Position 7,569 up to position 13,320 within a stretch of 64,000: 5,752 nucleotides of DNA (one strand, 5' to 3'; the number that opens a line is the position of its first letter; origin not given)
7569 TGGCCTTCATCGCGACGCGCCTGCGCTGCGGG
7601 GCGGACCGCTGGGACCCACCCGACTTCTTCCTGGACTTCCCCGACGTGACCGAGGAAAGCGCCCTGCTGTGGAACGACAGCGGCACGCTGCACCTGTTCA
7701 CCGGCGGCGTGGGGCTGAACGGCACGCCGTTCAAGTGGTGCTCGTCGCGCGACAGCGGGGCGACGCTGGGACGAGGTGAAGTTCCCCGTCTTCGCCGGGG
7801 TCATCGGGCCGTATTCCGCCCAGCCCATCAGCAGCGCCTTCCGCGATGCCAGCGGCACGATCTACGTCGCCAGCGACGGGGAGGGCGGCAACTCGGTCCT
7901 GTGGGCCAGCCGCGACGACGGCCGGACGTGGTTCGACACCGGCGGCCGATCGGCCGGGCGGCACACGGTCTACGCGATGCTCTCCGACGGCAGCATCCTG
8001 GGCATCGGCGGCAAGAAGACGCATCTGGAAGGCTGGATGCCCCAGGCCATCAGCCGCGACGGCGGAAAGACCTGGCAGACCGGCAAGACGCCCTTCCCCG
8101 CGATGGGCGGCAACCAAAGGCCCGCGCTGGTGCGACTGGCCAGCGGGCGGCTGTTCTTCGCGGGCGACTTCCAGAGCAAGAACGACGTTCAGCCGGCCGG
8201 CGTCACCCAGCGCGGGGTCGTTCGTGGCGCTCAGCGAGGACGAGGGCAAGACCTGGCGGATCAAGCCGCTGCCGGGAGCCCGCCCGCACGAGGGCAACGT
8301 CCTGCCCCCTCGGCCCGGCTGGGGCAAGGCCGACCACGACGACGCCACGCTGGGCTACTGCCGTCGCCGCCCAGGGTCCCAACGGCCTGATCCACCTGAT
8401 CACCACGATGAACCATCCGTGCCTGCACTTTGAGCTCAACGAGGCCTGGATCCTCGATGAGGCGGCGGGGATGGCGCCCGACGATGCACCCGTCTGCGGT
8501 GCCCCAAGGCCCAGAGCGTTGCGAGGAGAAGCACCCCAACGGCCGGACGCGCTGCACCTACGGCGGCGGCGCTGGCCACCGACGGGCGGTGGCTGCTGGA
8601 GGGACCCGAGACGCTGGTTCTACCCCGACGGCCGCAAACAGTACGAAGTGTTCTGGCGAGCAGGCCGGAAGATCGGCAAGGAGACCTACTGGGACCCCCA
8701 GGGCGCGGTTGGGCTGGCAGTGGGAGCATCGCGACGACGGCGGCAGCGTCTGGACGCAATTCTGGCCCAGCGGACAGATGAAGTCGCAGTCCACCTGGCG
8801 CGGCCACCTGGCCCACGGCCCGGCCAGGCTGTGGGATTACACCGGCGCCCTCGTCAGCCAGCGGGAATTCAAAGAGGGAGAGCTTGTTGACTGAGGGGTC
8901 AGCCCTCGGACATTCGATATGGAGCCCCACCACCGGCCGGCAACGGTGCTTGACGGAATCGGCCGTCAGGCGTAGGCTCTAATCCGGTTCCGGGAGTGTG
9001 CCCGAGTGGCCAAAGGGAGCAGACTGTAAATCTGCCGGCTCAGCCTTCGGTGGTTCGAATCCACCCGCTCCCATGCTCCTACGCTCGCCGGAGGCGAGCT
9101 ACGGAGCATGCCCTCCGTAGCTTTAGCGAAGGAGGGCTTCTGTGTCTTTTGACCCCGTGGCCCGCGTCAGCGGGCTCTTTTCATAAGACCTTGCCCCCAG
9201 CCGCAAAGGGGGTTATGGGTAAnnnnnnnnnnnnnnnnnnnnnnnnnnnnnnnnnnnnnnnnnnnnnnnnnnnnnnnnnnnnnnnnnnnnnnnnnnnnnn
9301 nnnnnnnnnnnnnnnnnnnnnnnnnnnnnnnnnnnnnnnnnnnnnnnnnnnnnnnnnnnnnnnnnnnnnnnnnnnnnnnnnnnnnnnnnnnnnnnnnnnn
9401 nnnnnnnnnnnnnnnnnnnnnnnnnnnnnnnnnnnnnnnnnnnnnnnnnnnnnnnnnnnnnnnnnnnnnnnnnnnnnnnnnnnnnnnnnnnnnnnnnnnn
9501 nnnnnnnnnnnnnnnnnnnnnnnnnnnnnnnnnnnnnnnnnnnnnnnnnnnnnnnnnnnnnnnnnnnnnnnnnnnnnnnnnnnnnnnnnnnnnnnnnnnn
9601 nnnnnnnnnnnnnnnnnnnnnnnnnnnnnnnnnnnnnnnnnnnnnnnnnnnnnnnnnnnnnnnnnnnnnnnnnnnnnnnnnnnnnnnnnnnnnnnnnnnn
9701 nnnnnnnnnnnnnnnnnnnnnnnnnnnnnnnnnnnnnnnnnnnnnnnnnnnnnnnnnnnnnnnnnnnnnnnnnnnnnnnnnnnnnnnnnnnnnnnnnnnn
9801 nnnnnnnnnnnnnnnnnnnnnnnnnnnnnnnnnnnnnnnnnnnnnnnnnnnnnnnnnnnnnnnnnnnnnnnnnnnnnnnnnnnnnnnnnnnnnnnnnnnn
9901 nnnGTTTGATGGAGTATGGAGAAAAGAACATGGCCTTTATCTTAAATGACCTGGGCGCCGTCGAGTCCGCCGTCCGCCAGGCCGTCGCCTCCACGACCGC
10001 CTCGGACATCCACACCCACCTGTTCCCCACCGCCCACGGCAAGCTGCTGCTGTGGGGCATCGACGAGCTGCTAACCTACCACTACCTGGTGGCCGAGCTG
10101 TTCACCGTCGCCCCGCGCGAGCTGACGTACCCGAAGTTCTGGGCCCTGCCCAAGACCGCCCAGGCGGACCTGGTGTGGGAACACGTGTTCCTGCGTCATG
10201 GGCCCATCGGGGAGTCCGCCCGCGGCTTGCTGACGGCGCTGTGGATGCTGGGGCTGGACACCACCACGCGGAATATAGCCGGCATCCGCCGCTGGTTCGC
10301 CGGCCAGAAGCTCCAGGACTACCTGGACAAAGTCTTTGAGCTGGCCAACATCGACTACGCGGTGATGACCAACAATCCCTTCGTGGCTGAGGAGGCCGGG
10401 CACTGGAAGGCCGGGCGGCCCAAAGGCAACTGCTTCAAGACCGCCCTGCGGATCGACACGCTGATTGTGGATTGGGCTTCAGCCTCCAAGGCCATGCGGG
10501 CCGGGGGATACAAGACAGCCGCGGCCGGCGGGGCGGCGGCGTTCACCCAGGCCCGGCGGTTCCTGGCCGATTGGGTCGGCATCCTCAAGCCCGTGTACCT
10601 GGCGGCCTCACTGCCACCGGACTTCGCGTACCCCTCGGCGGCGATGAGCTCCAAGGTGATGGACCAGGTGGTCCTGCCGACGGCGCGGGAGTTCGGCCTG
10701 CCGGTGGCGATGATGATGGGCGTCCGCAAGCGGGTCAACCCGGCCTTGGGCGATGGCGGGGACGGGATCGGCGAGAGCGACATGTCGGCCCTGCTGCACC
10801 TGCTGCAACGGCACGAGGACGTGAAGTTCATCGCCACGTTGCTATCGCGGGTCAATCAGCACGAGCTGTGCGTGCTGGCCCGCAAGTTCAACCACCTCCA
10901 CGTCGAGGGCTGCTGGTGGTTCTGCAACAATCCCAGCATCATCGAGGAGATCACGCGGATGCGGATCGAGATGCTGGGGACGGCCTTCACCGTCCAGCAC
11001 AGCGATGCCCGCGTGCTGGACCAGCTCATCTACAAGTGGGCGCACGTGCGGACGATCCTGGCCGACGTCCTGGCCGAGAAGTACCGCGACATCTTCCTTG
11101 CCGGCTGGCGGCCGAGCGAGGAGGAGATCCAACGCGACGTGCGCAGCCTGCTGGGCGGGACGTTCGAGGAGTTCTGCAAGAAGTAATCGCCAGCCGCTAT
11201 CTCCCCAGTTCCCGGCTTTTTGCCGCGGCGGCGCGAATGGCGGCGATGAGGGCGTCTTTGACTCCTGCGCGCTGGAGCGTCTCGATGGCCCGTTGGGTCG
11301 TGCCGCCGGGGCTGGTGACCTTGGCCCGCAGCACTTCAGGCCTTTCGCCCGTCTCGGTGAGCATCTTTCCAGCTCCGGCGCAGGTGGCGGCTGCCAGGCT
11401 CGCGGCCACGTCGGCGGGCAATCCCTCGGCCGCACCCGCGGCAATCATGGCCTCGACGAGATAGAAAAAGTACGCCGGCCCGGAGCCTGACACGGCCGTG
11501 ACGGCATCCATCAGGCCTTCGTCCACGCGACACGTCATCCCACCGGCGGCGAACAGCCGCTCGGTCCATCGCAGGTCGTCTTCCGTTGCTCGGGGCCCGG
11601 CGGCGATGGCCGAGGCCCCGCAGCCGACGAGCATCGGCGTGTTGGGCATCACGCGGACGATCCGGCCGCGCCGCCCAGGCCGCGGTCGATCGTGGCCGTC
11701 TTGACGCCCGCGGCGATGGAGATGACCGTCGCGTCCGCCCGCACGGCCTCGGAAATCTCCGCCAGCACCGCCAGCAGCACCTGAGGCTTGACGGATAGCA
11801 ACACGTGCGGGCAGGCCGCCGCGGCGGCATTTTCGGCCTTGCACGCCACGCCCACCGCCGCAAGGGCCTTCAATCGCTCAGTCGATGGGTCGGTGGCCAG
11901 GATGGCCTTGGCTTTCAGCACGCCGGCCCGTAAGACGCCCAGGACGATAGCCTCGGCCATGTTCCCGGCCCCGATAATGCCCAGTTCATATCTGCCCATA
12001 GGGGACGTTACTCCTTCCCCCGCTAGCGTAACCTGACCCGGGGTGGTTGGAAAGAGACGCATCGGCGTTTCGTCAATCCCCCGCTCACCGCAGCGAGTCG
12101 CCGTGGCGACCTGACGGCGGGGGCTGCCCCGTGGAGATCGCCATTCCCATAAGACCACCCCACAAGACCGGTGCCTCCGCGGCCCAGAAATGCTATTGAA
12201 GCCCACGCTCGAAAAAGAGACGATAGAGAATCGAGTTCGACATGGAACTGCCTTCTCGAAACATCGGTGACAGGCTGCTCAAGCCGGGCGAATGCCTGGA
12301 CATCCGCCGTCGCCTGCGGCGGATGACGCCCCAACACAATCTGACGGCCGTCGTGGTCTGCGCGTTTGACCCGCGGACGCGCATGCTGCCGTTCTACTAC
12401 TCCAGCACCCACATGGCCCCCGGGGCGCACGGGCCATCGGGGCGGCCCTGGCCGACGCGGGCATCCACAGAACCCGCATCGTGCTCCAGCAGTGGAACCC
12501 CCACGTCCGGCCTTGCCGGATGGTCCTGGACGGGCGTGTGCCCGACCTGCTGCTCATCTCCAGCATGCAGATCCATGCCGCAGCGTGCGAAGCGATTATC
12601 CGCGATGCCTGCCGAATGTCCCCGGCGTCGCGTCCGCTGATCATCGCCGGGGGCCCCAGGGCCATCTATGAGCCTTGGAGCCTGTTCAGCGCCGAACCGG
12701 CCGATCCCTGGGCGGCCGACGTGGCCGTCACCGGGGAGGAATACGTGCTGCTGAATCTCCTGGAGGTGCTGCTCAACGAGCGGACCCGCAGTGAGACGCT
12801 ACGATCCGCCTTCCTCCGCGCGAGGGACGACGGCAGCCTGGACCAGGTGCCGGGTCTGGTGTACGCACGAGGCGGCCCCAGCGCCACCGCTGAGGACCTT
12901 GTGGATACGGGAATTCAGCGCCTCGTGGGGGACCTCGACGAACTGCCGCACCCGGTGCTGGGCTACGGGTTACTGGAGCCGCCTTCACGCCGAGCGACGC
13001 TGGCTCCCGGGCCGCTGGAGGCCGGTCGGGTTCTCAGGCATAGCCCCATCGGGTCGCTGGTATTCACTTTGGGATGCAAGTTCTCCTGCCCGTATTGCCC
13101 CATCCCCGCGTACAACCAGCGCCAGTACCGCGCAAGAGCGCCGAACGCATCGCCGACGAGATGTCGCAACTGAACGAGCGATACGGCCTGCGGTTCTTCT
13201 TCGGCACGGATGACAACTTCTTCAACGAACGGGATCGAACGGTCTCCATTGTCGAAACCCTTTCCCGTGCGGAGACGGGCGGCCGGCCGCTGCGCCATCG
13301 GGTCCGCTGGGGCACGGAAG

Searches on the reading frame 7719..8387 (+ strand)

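Call 41: search_protein_families(library=pfam, proteins=[window:7719-8387:+], max_evalue=0.001)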
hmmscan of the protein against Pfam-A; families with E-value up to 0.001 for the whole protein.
window:7719-8387:+ (223 aa): 2 families
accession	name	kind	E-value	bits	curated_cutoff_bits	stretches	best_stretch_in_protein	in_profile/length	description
PF02012.26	BNR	-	0.00037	20.5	27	0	111-121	2-12/12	BNR/Asp-box repeat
PF13088.12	BNR_2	-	0.00052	19.9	31.4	1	14-148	91-226/277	BNR repeat-like domain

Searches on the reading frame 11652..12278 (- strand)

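Call 41: search_protein_families(library=pfam, proteins=[window:11652-12278:-], max_evalue=0.001)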
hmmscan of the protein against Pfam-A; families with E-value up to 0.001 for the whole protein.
window:11652-12278:- (209 aa): 2 families
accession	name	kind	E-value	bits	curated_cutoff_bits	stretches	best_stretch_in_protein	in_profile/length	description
PF03807.23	F420_oxidored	-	1.5e-15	58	21.6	1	99-191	2-94/94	NADP oxidoreductase coenzyme F420-dependent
PF02153.23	PDH_N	-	0.0001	22.2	26.5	1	124-197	12-86/154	Prephenate dehydrogenase, nucleotide-binding domain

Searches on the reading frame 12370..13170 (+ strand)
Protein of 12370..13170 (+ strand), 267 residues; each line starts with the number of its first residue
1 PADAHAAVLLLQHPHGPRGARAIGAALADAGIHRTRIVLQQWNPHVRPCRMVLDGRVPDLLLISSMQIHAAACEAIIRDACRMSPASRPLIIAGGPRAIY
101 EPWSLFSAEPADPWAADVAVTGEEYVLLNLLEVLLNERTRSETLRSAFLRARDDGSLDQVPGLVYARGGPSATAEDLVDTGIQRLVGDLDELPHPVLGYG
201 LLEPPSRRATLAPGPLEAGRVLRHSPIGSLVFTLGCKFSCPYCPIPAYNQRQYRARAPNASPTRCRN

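Call 41: search_protein_families(library=pfam, proteins=[window:12370-13170:+], max_evalue=0.001)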
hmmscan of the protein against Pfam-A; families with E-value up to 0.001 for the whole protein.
window:12370-13170:+ (267 aa): 1 family
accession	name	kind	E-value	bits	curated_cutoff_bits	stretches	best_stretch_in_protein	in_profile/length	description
PF02310.24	B12-binding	-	0.00021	21.6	32.1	1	11-113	8-103/121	B12 binding domain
